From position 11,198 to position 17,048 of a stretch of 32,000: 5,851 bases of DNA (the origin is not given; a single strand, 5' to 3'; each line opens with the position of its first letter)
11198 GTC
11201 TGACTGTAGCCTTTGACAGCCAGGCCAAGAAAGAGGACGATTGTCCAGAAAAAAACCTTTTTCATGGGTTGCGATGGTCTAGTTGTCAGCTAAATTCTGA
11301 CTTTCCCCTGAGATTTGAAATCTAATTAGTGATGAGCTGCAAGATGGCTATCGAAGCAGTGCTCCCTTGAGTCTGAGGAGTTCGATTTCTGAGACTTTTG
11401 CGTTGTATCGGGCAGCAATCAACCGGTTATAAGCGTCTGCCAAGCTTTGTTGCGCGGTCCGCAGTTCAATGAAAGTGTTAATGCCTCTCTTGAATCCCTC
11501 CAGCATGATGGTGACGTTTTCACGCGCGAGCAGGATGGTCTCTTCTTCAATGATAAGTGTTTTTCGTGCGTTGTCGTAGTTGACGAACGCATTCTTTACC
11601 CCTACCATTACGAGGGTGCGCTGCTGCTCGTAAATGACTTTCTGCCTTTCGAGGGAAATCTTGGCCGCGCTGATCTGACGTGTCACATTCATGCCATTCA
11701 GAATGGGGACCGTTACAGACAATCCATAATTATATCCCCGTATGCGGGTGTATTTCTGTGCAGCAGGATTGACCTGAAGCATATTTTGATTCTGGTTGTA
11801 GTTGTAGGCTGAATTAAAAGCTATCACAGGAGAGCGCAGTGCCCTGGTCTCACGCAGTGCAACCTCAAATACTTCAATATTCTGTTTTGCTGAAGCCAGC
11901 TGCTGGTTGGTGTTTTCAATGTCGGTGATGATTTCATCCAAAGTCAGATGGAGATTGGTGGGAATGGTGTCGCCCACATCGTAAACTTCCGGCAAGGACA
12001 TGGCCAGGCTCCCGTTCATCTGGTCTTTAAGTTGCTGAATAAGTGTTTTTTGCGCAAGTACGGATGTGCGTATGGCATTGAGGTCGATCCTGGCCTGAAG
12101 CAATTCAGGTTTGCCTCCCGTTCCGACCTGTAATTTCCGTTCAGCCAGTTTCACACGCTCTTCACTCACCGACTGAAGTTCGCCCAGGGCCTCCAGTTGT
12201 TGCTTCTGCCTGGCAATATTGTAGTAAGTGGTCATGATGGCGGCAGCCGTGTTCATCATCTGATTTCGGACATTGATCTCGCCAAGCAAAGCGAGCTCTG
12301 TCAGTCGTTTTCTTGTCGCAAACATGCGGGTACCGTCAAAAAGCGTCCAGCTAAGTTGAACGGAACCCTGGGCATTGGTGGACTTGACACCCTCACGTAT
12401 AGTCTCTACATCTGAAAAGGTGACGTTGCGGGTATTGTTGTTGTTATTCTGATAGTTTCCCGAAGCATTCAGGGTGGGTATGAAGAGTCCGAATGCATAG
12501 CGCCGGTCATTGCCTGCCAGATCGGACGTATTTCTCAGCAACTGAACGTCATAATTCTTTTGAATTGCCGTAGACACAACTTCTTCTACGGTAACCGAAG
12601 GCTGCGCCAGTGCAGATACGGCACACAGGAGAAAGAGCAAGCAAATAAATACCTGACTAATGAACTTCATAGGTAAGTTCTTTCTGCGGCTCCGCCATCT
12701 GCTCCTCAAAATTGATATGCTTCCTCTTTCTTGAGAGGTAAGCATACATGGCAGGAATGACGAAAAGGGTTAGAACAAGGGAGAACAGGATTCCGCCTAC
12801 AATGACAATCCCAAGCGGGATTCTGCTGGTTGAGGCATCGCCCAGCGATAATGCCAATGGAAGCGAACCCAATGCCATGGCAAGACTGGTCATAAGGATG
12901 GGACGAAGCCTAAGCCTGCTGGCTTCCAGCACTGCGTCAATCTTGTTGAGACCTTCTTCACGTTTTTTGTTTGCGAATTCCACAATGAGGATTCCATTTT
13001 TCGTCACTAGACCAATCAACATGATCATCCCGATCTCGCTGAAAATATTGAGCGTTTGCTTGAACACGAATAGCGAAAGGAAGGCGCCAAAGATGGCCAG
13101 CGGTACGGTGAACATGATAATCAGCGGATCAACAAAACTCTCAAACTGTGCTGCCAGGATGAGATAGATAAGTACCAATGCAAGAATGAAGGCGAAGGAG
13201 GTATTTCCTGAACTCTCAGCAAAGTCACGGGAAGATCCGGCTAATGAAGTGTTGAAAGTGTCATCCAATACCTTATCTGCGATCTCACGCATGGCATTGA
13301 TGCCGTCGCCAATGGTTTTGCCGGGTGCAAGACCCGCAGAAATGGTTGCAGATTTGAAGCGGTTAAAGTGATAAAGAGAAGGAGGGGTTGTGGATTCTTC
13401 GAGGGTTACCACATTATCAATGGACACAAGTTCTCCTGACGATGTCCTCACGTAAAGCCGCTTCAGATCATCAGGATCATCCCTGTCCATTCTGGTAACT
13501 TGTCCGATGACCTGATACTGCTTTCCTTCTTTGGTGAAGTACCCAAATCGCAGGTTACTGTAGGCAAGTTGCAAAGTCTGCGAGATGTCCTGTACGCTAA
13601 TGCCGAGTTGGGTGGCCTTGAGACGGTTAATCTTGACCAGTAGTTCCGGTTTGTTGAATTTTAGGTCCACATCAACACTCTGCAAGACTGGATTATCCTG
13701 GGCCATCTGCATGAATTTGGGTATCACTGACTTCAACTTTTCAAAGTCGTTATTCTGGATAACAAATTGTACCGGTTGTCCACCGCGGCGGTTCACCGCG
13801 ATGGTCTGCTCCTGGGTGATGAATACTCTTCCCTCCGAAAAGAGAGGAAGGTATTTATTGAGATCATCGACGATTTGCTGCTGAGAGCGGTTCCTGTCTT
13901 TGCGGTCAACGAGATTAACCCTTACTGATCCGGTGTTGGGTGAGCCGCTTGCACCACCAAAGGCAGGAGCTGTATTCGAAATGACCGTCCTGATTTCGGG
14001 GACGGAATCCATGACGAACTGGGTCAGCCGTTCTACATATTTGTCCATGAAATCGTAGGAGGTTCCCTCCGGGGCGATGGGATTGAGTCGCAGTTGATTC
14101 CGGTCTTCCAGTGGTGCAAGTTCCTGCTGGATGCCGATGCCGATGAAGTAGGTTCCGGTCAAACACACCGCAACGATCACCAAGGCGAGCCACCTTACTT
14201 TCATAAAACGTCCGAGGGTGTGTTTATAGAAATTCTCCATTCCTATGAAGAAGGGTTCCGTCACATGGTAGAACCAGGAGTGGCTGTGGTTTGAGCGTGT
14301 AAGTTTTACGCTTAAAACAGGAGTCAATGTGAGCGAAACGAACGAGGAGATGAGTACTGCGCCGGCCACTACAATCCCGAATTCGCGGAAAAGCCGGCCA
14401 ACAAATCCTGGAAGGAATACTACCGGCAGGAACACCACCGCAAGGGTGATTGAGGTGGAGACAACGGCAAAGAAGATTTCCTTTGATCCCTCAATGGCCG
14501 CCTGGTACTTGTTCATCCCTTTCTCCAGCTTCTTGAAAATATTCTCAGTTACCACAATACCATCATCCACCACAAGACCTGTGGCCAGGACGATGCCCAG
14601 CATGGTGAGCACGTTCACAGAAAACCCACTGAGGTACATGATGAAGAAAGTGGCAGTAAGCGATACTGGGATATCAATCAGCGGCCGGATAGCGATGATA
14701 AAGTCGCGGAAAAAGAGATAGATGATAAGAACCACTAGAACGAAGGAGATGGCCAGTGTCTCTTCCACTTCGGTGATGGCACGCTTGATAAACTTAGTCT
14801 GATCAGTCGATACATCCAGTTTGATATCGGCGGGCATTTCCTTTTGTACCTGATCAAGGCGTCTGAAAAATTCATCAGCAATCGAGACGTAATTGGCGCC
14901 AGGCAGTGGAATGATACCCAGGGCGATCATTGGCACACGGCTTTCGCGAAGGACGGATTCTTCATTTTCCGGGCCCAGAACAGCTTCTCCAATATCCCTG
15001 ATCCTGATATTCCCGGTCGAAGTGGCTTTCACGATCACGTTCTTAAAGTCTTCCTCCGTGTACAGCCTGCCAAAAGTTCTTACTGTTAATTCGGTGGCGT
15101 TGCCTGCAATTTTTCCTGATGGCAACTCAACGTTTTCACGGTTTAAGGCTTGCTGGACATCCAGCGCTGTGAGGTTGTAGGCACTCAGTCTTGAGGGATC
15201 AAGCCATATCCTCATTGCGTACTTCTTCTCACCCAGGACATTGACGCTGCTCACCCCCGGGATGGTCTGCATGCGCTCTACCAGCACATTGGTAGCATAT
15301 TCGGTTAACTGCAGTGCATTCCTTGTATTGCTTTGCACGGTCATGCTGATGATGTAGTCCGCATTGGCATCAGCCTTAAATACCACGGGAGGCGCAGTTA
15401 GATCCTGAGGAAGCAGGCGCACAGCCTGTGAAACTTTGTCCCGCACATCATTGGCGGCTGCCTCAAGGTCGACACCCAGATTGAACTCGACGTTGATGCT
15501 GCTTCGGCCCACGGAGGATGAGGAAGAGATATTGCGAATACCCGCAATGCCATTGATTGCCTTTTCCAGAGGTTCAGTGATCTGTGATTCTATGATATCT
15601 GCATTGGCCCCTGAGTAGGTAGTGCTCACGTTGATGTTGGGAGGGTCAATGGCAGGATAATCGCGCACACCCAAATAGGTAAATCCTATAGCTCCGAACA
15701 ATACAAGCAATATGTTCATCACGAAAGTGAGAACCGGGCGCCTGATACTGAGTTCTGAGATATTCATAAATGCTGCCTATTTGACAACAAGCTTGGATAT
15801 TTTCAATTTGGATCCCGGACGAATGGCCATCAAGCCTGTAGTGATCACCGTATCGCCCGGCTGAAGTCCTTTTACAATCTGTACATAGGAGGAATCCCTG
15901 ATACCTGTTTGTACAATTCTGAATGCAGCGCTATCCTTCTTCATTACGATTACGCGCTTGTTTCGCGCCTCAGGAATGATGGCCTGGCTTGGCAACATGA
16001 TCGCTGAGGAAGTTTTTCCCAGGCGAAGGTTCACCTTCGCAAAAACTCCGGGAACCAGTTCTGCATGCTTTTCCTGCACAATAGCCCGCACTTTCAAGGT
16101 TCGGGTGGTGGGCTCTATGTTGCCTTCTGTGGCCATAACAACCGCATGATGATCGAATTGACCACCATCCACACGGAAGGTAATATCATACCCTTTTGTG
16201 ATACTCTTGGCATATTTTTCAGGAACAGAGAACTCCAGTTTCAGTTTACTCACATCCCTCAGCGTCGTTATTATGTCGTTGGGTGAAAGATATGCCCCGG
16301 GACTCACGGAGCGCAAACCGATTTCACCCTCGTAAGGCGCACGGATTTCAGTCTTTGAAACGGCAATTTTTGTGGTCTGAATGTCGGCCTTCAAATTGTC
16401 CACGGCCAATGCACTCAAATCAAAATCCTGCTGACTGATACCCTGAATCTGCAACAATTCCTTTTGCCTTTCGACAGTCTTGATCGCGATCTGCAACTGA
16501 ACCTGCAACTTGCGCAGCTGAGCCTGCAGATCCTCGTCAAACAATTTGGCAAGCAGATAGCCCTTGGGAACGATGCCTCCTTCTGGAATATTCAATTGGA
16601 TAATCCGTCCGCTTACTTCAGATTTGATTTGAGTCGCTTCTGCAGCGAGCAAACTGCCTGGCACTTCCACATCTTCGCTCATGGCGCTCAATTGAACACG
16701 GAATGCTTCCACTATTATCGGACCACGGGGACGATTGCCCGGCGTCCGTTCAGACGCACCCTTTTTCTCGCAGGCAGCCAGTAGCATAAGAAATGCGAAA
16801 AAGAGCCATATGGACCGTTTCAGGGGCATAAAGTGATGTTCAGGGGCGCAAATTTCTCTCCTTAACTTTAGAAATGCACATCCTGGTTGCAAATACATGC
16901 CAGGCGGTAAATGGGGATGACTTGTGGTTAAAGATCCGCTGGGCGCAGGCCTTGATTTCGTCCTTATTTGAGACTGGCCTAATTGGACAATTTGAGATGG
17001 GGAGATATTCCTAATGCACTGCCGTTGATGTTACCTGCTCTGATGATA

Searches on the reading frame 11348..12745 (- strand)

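Call 23: search_protein_families(library=pfam, proteins=[window:11348-12745:-], max_evalue=0.001)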
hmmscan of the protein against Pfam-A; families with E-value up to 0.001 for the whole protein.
window:11348-12745:- (465 aa): 1 family
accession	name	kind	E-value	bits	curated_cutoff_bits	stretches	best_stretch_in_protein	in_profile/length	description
PF02321.23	OEP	-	6.3e-50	170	22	2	269-461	1-187/187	Outer membrane efflux protein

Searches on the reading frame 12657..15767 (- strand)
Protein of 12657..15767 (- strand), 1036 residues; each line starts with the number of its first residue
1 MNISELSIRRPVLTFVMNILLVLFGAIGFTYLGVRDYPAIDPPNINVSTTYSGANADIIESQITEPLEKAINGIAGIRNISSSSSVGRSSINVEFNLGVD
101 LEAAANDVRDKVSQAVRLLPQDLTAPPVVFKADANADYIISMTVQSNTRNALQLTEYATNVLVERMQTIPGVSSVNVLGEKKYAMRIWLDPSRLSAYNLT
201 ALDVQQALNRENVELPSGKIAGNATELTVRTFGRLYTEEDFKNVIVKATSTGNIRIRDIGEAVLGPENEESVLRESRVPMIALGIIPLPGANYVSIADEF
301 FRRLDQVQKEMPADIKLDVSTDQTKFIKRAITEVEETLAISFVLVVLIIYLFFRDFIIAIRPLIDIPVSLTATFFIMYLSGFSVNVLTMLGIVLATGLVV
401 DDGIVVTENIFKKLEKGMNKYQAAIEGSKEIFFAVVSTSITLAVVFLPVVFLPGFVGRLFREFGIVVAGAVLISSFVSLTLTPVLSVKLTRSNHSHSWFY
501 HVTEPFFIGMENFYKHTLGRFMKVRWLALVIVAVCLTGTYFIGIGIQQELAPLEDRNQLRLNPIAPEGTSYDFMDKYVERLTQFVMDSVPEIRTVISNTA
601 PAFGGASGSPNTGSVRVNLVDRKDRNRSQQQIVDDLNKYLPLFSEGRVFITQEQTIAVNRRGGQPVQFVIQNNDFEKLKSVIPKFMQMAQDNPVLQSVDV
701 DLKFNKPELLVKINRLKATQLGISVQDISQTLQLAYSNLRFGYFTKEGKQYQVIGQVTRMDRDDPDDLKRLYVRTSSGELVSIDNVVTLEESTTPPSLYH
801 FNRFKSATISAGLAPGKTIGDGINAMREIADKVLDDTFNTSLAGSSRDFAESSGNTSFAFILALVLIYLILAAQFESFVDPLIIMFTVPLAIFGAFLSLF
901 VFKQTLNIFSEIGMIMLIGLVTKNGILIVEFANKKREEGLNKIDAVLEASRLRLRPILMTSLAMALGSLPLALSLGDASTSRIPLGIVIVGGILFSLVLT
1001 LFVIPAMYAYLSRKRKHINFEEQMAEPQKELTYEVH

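Call 23: search_protein_families(library=pfam, proteins=[window:12657-15767:-], max_evalue=0.001)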
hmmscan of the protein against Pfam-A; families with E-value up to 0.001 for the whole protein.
window:12657-15767:- (1036 aa): 2 families
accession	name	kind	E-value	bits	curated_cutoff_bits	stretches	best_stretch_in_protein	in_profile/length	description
PF00873.25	ACR_tran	-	7.4e-287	954.6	28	1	3-1011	1-1020/1021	AcrB/AcrD/AcrF family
PF03176.21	MMPL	-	6.5e-21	75.1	20.5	2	809-1015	92-306/333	MMPL family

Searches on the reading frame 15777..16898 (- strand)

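Call 23: search_protein_families(library=pfam, proteins=[window:15777-16898:-], max_evalue=0.001)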
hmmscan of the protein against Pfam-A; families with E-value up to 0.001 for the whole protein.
window:15777-16898:- (373 aa): 2 families
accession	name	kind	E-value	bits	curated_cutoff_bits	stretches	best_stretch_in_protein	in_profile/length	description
PF16576.10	HlyD_D23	-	7.5e-20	71.6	30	1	73-287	2-214/214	Barrel-sandwich domain of CusB or HlyD membrane-fusion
PF13437.12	HlyD_3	-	2.2e-14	54.5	22.2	1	185-283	2-105/106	HlyD family secretion protein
